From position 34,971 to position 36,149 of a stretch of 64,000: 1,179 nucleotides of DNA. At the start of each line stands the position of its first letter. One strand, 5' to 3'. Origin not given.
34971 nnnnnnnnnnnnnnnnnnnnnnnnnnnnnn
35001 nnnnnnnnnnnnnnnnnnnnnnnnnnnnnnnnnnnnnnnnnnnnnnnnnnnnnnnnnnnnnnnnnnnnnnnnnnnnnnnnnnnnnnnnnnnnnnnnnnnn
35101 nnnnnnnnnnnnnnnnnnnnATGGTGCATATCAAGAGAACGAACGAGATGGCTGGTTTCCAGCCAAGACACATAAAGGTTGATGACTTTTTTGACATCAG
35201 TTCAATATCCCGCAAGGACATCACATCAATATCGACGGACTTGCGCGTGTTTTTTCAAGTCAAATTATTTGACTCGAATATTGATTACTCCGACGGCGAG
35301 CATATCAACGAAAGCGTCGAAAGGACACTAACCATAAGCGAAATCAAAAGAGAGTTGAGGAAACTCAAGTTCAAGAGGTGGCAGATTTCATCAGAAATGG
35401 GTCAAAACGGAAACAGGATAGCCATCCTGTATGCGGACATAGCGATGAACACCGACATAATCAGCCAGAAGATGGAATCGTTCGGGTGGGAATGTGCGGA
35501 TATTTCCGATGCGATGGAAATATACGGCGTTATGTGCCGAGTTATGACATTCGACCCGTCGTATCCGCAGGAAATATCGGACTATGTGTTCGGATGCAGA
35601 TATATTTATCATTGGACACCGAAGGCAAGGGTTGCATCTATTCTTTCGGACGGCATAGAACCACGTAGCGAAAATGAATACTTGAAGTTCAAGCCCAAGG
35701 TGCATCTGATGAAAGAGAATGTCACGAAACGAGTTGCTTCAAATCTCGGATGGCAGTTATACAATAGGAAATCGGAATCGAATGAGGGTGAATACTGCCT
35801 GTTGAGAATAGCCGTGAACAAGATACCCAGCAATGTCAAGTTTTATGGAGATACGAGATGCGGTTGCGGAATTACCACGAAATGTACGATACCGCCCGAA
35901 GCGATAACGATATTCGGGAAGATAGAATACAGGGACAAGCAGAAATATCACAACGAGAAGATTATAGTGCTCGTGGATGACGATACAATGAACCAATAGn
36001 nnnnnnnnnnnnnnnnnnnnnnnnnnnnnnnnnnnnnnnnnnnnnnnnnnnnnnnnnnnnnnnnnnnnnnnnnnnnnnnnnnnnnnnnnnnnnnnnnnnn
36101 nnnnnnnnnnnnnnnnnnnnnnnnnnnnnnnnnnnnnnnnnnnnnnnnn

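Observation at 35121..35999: Second, divergent Tpt1/ADP-ribosyltransferase-fold domain with HGT replaced by HWT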

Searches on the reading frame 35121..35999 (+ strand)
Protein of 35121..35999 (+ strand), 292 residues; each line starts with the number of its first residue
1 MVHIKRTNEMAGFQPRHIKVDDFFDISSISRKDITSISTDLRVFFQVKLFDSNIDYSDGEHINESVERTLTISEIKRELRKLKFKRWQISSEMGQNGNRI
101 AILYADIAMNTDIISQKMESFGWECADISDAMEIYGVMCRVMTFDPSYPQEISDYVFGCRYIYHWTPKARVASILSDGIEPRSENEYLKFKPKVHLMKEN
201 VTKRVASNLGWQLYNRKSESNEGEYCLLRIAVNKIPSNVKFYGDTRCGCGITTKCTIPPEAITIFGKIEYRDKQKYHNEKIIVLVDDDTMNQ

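Call 4: search_protein_families(library=pfam, proteins=[window:35121-35999:+], max_evalue=10)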
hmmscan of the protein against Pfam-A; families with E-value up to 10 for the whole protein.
window:35121-35999:+ (292 aa): 1 family
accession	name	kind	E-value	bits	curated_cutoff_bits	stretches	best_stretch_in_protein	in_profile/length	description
PF02296.22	Alpha_adaptin_C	-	0.046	14.3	25.4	1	84-144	13-74/113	Alpha adaptin AP2, C-terminal domain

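Call 5: search_protein_families(library=phrogs, proteins=[window:35121-35999:+], max_evalue=1)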
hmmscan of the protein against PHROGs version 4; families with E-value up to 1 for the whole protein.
window:35121-35999:+ (292 aa): 0 families

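Call 8: find_homologous_proteins(query=window:35121-35999:+, max_evalue=0.01)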
Query window:35121-35999:+ (292 aa): 10 proteins with E <= 0.01 among 404 candidates.
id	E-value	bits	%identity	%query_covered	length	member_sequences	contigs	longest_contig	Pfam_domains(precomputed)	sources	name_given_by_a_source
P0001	6.3e-194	661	98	100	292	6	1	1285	-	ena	-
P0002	1.5e-166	571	84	100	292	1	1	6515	-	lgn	-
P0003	1.6e-108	380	61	95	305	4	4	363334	-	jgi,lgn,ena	jgi:hypothetical protein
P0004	3.4e-108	379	59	100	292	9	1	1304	-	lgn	-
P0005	1.1e-104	368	57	100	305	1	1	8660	-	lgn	-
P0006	1.2e-102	361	58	100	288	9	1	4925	-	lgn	-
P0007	1.5e-102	361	58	100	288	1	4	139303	-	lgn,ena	-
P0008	1.9e-102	361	58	98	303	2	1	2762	-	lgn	-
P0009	3.5e-102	360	58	100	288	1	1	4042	-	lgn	-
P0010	2.6e-72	262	45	91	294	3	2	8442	-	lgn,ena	-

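Call 12: search_solved_structures(query=A1, max_evalue=10, show_alignments=3)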
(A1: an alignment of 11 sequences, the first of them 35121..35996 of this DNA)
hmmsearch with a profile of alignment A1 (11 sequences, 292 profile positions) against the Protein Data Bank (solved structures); distinct sequences matched with E-value up to 10: 6.
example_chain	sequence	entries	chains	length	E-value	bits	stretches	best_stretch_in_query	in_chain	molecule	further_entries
9ld3_A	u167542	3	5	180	0.071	15.3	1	155-182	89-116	Probable RNA 2'-phosphotransferase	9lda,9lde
9ld4_A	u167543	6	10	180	0.073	15.2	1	155-182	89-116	Probable RNA 2'-phosphotransferase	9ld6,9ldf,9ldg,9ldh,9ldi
9ldc_A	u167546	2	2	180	0.073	15.2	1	155-182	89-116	Probable RNA 2'-phosphotransferase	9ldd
8baq_A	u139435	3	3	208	0.17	14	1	158-184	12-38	DarT ssDNA thymidine ADP-ribosyltransferase family protein | E. coli C7 DarT1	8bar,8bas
2ks0_A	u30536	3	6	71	0.68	12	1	40-92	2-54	Uncharacterized protein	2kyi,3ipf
4wj7_A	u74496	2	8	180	1.5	10.9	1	186-237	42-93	Malcavernin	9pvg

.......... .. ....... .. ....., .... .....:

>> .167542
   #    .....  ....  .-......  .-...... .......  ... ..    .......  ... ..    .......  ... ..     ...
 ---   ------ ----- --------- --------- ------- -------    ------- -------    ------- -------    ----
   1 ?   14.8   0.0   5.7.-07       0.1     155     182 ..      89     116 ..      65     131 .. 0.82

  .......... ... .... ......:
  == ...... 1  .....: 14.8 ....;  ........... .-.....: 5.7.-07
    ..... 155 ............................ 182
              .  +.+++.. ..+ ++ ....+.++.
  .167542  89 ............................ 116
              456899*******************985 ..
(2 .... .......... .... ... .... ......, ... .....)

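Call 14: find_encoding_contigs(protein=P0003, flank=10000, max_places=4)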
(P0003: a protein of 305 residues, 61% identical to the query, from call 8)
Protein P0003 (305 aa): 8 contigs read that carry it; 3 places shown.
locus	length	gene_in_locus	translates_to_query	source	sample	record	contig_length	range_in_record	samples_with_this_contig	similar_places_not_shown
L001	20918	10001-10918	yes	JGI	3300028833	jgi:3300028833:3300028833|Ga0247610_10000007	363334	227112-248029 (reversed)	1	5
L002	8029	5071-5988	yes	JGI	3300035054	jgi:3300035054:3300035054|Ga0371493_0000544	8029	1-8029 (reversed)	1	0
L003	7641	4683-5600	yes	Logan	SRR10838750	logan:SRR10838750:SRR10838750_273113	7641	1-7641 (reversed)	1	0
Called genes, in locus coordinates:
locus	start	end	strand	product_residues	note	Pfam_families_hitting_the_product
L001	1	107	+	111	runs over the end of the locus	-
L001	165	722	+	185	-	PF00857:Isochorismatase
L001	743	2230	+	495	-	PF18127:NAMPT_N (weak), PF04095:NAPRTase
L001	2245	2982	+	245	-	PF02540:NAD_synthase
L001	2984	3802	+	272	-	PF13793:Pribosyltran_N (weak)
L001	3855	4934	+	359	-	-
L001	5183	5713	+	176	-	-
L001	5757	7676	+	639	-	PF08014:MATCAP, PF03382:DUF285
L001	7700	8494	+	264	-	PF09587:PGA_cap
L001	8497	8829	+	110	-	-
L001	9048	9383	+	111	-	-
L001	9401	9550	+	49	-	-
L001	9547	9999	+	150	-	-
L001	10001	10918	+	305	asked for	-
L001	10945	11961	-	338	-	PF25309:ELLD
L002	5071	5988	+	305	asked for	-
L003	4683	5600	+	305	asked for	-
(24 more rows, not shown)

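Call 18: search_protein_families(library=padloc, proteins=[window:35121-35999:+], max_evalue=1)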
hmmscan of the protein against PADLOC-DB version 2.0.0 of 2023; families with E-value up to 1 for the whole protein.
window:35121-35999:+ (292 aa): 0 families

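Call 19: predict_structure(alignment_id=A1)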
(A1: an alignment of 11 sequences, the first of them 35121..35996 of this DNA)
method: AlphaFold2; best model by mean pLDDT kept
length: 292 residues; sequences in the alignment: 11
mean_pLDDT: 72.9   pTM: 0.63
mean pLDDT of the five models: 72.9, 58.7, 55.0, 52.2, 52.0
residues with pLDDT >= 90: 42; 70-90: 151; 50-70: 51; < 50: 48
segments of 3 or more residues with pLDDT < 50: 1-15, 43-67, 184-190
pLDDT, mean of each block of 10 residues (from residue 1): 30 53 84 78 45 31 45 86 86 73 83 83 84 88 79 90 88 91 51 75 75 64 83 93 75 89 87 63 66 57
secondary structure, 60 per line:
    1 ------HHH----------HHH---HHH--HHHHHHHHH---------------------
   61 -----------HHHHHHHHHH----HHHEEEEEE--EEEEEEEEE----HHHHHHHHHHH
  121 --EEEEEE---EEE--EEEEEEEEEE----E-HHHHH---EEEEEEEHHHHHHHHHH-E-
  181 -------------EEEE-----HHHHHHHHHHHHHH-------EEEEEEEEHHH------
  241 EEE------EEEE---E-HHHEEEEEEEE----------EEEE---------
elements in order: H31-39 H72-81 E89-94 E97-105 H110-120 E123-128 E132-134 E137-146 H153-157 E161-167 H168-177 E194-197 H203-216 E224-231 E241-243 E250-253 E262-269 E280-283

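Call 21: search_protein_representatives(alignment_id=A1)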
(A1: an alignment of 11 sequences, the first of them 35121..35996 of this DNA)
Query: 11 sequences, 292 profile positions. Proteins with E-value up to 0.001 (for the whole library): 831; up to 1e-10: 372; up to 1e-30: 59. The best 150 are listed.
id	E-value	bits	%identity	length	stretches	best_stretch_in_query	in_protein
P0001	1.6e-161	552.5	-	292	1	1-292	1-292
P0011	3.8e-105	367.4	-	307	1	11-290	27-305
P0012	3.9e-92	324.7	-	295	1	2-291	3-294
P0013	2.2e-89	315.7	-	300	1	14-291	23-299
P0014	9.9e-81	287.3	-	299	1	8-287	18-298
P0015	8.3e-71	254.7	-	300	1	15-285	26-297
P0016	1.6e-59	217.6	-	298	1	9-272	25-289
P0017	8.5e-55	202.2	-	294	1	9-269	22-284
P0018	9.5e-52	192.1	-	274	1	14-264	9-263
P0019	4.7e-51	189.9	-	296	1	7-270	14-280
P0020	6.0e-49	182.9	-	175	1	118-291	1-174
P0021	4.3e-48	180.2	-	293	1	17-274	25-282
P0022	1.3e-47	178.6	-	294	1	6-276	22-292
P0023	6.2e-47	176.4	-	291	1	13-271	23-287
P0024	6.7e-47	176.2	-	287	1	18-264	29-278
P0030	5.3e-44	166.7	-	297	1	22-271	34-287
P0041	5.4e-39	150.3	-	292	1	46-273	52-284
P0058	1.4e-32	129.3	-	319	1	48-264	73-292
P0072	1.9e-30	122.2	-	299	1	57-262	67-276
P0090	3.8e-27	111.4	-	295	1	61-262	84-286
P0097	5.5e-26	107.6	-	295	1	22-269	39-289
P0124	3.9e-23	98.2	-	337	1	14-271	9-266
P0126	7.9e-23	97.2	-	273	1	43-262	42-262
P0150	2.7e-21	92.2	-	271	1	21-263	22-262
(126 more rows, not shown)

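Call 29: search_solved_structures(query=A2, max_evalue=10, show_alignments=4)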
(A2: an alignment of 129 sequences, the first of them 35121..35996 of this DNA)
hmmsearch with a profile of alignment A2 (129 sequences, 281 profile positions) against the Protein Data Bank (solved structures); distinct sequences matched with E-value up to 10: 9.
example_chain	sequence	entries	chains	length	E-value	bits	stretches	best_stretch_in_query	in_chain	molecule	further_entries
9ld4_A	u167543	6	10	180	0.00022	23.9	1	162-190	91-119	Probable RNA 2'-phosphotransferase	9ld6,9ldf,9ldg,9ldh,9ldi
9ld3_A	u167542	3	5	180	0.00022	23.8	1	162-190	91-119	Probable RNA 2'-phosphotransferase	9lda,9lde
9ldc_A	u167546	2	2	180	0.00022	23.8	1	162-190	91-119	Probable RNA 2'-phosphotransferase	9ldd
8baq_A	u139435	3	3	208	0.0024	20.5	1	162-189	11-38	DarT ssDNA thymidine ADP-ribosyltransferase family protein | E. coli C7 DarT1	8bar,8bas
8tfi_A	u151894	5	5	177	0.044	16.3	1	160-190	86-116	Probable RNA 2'-phosphotransferase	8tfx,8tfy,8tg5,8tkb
8tfz_A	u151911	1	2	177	0.082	15.4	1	160-190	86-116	Probable RNA 2'-phosphotransferase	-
6e3a_A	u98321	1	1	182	0.16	14.5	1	134-189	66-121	Probable RNA 2'-phosphotransferase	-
6ede_A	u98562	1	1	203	0.18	14.3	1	135-189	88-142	Probable RNA 2'-phosphotransferase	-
8a22_AA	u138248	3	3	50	0.86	12.1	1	124-154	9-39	bL33m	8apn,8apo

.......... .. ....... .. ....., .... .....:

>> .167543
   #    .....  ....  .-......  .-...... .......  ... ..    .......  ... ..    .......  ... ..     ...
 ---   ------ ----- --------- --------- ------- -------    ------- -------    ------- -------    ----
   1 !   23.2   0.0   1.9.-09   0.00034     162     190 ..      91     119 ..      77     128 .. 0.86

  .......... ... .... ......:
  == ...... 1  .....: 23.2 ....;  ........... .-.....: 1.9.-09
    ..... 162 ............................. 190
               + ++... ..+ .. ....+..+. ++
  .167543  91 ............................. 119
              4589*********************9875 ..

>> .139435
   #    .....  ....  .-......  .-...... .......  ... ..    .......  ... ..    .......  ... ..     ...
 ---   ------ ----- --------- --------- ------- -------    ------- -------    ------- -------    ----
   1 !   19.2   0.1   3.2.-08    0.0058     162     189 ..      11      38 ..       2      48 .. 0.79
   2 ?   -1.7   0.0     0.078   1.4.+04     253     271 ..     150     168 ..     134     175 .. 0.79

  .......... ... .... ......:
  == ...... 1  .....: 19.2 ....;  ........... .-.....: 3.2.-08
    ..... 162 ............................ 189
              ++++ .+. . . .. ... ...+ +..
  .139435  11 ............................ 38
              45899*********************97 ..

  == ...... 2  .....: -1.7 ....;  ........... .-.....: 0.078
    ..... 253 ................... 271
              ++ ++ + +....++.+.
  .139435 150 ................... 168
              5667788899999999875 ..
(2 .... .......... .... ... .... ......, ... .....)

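Call 30: search_protein_families(library=pfam, alignment_id=A2, max_evalue=0.1)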
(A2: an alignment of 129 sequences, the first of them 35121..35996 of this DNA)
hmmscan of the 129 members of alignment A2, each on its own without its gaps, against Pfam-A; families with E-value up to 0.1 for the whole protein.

A. member 1, window:35121-35996:+ (292 aa): 1 family
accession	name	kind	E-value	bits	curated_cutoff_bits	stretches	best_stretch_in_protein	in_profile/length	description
PF02296.22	Alpha_adaptin_C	-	0.046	14.3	25.4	0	84-144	13-74/113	Alpha adaptin AP2, C-terminal domain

B. families by the number of members that match (of 129 scanned): 42 families (the first 25 are shown)
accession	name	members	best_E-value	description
PF00644.27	PARP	10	0.0017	Poly(ADP-ribose) polymerase catalytic domain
PF01885.22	PTS_2-RNA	4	0.025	RNA 2'-phosphotransferase, Tpt1 / KptA family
PF02037.33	SAP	3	0.00043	SAP domain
PF02296.22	Alpha_adaptin_C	2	0.021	Alpha adaptin AP2, C-terminal domain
PF04913.17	Baculo_Y142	1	0.0025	Baculovirus Y142 protein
PF09346.15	SMI1_KNR4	1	0.0061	SMI1 / KNR4 family (SUKH-1)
PF12514.13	DUF3718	1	0.0063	Protein of unknown function (DUF3718)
PF12872.13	OST-HTH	1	0.0092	OST-HTH/LOTUS domain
PF18273.6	T3RM_EcoP15I_C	1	0.011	Type III R-M EcoP15I C-terminal domain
PF03935.22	SKN1_KRE6_Sbg1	1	0.015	Beta-glucan synthesis-associated protein SKN1/KRE6/Sbg1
PF13971.11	Mei4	1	0.016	Meiosis-specific protein Mei4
PF11447.13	DUF3201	1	0.02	Protein of unknown function (DUF3201)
PF04065.20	Not3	1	0.021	Not1 N-terminal domain, CCR4-Not complex component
PF01644.23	Chitin_synth_1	1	0.023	Chitin synthase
PF19960.5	EAD7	1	0.024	Effector-associated domain 7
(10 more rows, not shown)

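Call 33: find_related_loci(query=A1, collection=viral_contigs, flank=8000)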
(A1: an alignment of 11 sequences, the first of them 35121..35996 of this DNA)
Query A1 (292 aa) in viral_contigs; peptide patterns used: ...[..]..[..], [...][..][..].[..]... (x = any residue, [..] = any of these).
86 stretches matched a pattern; 2 encode a relative of the query (tblastn E <= 1e-3); 2 distinct loci.
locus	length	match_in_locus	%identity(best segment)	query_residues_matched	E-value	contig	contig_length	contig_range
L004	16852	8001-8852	60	8-291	1e-115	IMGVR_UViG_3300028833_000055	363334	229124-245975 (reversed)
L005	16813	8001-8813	44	20-290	1e-75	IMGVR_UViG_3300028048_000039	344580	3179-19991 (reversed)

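Call 34: find_related_loci(query=A1, collection=genome_contigs, flank=8000)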
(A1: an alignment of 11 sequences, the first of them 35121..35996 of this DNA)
Query A1 (292 aa) in genome_contigs; peptide patterns used: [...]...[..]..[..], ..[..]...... (x = any residue, [..] = any of these).
165 stretches matched a pattern; 1 encode a relative of the query (tblastn E <= 1e-3); 1 distinct loci.
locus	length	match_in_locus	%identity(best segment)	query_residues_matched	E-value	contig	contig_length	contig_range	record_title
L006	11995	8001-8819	49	18-290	2e-85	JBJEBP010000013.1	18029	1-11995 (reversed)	MAG: Candidatus Cryptobacteroides sp. isolate PUUB64_bin.038 NODE_1096_length_18029_cov_6.074107, whole genome shotgun s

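Call 35: find_homologous_proteins(query=A2, max_evalue=0.001)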
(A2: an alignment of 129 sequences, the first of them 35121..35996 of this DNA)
Query A2 (129 sequences) (292 aa, profile of the alignment): 11 proteins with E <= 0.001 among 2719 candidates.
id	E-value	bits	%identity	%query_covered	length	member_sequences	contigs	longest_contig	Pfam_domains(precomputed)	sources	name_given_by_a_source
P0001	5.1e-87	310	98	100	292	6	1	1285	-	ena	-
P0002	7.7e-87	309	84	100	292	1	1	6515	-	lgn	-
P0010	5.3e-83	297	45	91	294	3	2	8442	-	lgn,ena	-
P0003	8.3e-81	289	61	95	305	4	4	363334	-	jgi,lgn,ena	jgi:hypothetical protein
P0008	8.4e-80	286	58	98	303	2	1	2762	-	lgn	-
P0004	9.9e-80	286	59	100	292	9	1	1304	-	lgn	-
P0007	2.6e-78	281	58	100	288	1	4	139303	-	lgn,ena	-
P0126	2.7e-78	281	24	69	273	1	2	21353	-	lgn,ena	-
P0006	9.9e-78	279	58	100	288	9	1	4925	-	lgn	-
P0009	3.1e-77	278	58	100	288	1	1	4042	-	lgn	-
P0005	1.1e-76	276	57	100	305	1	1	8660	-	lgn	-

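Call 36: list_cluster_members(proteins=[P0011, P0016, P0021, P0030, P0041, P0058, P0072, P0090, P0124, P0150])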
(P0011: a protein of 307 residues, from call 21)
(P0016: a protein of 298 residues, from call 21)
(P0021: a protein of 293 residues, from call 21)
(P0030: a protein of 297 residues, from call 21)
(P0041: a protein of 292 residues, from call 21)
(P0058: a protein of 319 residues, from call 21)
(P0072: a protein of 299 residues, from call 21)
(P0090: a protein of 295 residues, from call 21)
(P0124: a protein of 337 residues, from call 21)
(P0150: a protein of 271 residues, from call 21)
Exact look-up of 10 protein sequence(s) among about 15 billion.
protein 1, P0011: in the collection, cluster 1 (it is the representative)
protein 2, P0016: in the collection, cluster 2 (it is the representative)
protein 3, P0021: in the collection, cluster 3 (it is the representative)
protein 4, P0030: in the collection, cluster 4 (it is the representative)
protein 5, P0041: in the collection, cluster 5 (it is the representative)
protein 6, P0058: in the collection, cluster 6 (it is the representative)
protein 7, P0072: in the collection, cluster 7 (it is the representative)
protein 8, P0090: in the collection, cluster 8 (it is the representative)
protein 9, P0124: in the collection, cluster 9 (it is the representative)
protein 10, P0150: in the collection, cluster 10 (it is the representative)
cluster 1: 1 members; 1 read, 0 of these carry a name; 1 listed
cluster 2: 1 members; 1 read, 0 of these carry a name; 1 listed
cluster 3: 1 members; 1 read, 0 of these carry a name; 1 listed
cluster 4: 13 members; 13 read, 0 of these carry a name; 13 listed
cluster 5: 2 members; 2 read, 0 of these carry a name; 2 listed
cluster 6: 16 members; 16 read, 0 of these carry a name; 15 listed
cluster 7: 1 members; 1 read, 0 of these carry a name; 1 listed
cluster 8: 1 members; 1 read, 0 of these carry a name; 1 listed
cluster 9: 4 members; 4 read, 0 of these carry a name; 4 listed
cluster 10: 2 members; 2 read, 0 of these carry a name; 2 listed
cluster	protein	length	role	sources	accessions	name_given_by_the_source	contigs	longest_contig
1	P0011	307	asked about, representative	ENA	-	-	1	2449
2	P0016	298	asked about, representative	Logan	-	-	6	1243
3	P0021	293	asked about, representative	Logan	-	-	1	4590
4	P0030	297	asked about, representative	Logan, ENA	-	-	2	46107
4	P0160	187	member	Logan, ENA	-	-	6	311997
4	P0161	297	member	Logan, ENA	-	-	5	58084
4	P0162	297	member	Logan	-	-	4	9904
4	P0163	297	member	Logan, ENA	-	-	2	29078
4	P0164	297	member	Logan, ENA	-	-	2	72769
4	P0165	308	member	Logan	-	-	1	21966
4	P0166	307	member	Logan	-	-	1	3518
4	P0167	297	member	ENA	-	-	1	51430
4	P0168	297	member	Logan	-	-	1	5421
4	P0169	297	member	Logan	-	-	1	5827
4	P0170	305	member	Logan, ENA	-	-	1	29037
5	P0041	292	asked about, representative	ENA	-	-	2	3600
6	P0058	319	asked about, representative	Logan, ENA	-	-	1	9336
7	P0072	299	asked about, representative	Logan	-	-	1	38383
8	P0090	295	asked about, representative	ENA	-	-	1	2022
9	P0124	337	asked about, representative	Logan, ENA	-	-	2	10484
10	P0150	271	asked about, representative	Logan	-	-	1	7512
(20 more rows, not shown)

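Call 37: find_encoding_contigs(protein=P0126, flank=10000, max_places=3)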
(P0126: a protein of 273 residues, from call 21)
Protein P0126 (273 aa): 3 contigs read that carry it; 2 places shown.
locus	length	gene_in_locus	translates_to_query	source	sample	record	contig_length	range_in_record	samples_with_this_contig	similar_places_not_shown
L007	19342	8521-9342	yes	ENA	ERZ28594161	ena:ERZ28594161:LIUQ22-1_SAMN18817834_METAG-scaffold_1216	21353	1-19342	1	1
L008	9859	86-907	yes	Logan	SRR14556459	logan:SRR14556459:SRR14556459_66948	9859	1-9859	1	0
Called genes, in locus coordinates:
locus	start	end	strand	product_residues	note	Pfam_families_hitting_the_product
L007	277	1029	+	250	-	-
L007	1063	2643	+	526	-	-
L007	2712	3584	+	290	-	-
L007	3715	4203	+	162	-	PF00436:SSB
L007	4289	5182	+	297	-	PF00156:Pribosyltran (weak)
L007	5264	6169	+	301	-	-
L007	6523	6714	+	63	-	-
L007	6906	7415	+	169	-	-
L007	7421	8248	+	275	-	PF02086:MethyltransfD12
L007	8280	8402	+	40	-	-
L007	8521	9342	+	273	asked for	-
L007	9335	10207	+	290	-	PF02086:MethyltransfD12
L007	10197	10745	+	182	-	-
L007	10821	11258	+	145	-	PF09424:YqeY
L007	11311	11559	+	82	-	-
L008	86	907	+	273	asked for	-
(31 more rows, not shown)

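Call 38: search_dna_similar(query=window:35121-35996:+, collection=phages, mode=protein, max_evalue=0.01, max_rows=25)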
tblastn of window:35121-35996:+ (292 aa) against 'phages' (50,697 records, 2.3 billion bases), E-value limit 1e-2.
No match.
